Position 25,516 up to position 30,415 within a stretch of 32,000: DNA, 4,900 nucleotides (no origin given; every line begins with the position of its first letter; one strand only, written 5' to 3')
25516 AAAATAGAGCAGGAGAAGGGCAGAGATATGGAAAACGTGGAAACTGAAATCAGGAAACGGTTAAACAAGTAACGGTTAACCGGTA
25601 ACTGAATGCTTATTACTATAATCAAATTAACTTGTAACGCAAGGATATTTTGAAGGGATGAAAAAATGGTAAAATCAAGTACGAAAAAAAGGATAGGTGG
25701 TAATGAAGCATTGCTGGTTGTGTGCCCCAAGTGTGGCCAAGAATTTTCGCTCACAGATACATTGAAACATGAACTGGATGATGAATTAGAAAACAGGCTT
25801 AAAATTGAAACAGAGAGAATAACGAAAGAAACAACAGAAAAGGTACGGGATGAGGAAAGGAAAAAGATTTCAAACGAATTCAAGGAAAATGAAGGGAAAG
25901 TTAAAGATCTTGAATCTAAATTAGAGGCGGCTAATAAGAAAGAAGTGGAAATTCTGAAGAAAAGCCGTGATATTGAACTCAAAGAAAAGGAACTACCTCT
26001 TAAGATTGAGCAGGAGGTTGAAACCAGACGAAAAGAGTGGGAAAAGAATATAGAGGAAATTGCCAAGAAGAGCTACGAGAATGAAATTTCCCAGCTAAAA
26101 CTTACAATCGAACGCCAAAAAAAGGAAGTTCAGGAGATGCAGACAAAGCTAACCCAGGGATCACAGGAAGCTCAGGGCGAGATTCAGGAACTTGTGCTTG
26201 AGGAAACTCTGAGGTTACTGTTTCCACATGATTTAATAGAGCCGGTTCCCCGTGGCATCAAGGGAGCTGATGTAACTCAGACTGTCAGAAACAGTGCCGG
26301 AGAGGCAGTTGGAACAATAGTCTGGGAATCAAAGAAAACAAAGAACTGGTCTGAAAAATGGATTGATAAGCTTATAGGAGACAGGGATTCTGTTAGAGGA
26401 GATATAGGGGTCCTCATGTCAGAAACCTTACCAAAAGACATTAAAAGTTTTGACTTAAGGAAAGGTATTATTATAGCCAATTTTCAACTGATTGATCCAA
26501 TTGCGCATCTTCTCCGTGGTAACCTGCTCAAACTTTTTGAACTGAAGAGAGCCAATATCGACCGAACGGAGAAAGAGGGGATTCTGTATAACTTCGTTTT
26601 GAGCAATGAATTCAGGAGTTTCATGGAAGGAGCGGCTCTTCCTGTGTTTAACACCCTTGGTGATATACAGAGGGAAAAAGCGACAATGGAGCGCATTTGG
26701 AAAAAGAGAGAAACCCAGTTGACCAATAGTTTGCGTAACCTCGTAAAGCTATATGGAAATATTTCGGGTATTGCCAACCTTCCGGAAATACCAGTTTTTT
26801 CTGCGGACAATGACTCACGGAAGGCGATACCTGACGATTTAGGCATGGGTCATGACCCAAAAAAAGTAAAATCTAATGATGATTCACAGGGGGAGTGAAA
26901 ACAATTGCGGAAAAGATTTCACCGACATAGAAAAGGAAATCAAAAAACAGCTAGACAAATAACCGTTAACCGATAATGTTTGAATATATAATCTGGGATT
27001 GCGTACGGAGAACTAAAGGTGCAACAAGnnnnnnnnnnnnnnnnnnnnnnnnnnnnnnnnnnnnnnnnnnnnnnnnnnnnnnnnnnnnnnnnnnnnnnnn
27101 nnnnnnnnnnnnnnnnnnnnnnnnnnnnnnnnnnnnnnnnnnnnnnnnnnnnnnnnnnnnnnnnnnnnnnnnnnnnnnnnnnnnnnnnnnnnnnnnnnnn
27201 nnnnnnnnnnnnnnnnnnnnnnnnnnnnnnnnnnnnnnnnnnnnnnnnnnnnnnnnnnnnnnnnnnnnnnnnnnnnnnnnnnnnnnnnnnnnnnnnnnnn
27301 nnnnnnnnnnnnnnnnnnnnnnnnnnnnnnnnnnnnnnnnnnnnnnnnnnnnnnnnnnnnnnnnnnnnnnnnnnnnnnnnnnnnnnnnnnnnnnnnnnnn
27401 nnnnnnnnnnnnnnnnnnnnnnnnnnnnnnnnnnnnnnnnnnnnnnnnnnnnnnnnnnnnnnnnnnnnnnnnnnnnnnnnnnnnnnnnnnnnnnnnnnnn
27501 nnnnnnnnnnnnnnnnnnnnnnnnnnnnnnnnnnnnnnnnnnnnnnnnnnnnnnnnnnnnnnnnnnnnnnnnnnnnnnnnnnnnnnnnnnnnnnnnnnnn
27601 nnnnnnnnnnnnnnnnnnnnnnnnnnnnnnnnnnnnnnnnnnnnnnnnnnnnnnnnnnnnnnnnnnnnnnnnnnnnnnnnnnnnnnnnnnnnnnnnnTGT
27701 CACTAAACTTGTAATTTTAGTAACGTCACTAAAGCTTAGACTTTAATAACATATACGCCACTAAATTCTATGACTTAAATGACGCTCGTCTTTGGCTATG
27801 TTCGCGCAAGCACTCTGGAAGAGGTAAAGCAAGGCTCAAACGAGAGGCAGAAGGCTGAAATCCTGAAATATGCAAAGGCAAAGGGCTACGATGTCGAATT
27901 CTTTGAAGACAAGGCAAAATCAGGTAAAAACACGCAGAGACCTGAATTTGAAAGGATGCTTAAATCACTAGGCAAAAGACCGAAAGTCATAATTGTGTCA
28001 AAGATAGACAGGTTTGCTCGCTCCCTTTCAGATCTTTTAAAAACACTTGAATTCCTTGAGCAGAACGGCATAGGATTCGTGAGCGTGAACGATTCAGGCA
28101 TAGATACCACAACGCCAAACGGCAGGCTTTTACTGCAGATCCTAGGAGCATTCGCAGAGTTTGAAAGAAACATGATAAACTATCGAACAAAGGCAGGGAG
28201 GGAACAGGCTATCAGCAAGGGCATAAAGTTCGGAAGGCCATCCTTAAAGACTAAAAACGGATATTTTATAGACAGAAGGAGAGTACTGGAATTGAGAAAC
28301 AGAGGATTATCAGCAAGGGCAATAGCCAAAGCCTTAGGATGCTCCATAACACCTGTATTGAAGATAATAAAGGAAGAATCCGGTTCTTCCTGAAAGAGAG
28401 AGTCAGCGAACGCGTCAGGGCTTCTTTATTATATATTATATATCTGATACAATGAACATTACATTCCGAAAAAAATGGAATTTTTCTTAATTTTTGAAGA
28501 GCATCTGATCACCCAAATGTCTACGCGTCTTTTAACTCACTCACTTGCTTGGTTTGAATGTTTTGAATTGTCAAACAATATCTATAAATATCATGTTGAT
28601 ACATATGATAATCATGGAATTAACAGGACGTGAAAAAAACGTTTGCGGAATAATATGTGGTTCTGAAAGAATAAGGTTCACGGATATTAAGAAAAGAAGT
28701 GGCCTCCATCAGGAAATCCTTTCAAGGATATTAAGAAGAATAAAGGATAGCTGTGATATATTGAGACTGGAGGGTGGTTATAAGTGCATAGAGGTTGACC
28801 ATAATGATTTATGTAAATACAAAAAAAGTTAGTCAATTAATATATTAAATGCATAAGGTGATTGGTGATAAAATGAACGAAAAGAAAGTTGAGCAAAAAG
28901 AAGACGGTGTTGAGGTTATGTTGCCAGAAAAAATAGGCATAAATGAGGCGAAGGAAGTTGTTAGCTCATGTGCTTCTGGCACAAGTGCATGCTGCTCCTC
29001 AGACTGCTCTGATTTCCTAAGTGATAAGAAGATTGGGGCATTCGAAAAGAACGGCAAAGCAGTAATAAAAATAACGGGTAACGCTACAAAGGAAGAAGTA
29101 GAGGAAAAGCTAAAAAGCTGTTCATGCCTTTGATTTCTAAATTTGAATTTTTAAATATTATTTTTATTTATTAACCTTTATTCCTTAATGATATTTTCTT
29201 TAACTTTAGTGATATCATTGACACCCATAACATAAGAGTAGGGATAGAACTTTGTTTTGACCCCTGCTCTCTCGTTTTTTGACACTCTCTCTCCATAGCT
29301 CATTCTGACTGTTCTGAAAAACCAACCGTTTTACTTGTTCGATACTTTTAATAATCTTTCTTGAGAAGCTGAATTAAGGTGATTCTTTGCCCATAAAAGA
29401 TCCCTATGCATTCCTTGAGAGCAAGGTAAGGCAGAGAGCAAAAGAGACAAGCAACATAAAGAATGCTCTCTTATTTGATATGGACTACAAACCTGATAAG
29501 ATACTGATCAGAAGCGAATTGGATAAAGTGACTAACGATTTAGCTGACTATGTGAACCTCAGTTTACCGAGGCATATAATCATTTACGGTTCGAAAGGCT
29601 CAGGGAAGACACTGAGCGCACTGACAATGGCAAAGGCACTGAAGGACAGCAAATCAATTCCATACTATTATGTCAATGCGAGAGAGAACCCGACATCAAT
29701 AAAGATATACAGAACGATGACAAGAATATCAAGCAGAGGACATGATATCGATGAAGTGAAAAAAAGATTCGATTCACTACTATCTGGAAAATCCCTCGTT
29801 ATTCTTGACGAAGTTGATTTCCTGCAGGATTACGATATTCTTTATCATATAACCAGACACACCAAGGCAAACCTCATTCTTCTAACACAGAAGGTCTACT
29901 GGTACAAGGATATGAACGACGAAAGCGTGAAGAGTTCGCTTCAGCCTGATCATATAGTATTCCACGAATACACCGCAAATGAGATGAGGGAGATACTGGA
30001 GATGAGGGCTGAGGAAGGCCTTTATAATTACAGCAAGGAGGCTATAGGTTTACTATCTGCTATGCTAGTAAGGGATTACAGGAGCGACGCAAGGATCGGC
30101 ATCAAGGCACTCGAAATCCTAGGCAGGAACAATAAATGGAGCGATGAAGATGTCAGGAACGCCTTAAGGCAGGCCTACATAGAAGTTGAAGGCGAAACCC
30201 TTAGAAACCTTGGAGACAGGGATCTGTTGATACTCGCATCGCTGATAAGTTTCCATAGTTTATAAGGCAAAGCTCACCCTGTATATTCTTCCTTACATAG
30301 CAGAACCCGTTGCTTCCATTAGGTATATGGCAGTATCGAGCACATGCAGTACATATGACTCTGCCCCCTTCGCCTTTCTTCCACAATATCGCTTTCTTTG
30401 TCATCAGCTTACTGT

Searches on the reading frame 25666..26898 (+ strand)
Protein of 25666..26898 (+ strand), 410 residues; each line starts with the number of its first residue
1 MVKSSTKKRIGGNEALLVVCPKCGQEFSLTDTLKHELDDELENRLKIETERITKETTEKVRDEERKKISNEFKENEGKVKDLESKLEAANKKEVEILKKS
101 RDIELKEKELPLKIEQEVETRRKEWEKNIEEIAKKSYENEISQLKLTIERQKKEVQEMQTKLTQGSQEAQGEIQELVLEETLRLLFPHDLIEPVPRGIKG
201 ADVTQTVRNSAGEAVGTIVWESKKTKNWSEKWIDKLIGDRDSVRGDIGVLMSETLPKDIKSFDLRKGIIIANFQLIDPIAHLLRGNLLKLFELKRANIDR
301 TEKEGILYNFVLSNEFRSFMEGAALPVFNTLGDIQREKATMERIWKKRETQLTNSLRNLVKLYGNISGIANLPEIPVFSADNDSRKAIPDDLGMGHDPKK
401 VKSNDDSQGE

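Call 10: search_protein_families(library=pfam, proteins=[window:25666-26898:+], max_evalue=0.01)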
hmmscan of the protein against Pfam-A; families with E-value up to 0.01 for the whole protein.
window:25666-26898:+ (410 aa): 1 family
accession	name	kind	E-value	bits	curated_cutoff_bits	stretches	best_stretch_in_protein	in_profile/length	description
PF09903.14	DUF2130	-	4.9e-49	167.4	26.7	1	138-365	2-242/255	Uncharacterized protein conserved in bacteria (DUF2130)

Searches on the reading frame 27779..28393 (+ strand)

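Call 10: search_protein_families(library=pfam, proteins=[window:27779-28393:+], max_evalue=0.01)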
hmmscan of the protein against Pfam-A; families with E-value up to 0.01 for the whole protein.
window:27779-28393:+ (204 aa): 4 families
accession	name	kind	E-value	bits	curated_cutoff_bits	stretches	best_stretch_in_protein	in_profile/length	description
PF00239.26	Resolvase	-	9.1e-45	152.8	23.3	1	4-148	1-143/145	Resolvase, N terminal domain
PF13936.12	HTH_38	-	5.9e-05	23.2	27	1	165-189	9-33/44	Helix-turn-helix domain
PF13384.12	HTH_23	-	0.00016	21.8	24.6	1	165-190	6-31/50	Homeodomain-like domain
PF02796.21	HTH_7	-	0.0025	18.4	23.8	1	152-196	1-41/45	Helix-turn-helix domain of resolvase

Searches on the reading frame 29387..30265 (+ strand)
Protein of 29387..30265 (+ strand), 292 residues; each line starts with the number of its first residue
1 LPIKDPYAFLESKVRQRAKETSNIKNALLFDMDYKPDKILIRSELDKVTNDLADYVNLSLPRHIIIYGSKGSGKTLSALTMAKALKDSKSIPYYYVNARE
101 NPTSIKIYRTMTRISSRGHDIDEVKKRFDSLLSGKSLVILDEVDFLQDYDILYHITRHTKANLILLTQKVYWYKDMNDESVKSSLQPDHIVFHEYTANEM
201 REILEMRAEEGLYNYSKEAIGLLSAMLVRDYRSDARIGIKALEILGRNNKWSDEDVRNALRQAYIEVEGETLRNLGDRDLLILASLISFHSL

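Call 10: search_protein_families(library=pfam, proteins=[window:29387-30265:+], max_evalue=0.01)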
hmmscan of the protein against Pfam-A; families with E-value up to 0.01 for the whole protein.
window:29387-30265:+ (292 aa): 12 families
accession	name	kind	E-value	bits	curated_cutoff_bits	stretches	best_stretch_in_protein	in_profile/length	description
PF13401.12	AAA_22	-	3.2e-07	31.2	27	1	62-158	6-113/130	AAA domain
PF13173.12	AAA_14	-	2e-05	25.1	27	1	63-150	4-78/129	AAA domain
PF00004.35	AAA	-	6.8e-05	23.8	21.2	1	64-146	1-69/131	ATPase family associated with various cellular activities (AAA)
PF13191.12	AAA_16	-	0.0003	21.8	32.6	1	44-142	8-101/167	AAA ATPase domain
PF01637.24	ATPase_2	-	0.00031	21.1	33.2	1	51-119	10-69/225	ATPase domain predominantly from Archaea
PF25199.1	nSTAND_NTPase5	-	0.0032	17.7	34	1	42-166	22-130/145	Novel STAND NTPase 5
PF07728.20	AAA_5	-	0.0039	17.6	22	0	63-144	1-76/139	AAA domain (dynein-related subfamily)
PF08433.16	KTI12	-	0.0057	16.6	22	1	64-167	4-104/271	Chromatin associated protein KTI12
PF24389.1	ORC-CDC6-like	-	0.0077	15.5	27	0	55-75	26-46/571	ORC-CDC6-like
PF20720.3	nSTAND3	-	0.0081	16.3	27.2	0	62-98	18-46/155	Novel STAND NTPase 3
PF09848.15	SLFN-g3_helicase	-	0.0084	15.9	24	0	63-142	3-87/354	Schlafen group 3, DNA/RNA helicase domain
PF00270.35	DEAD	-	0.0093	16.1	26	0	61-85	14-39/167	DEAD/DEAH box helicase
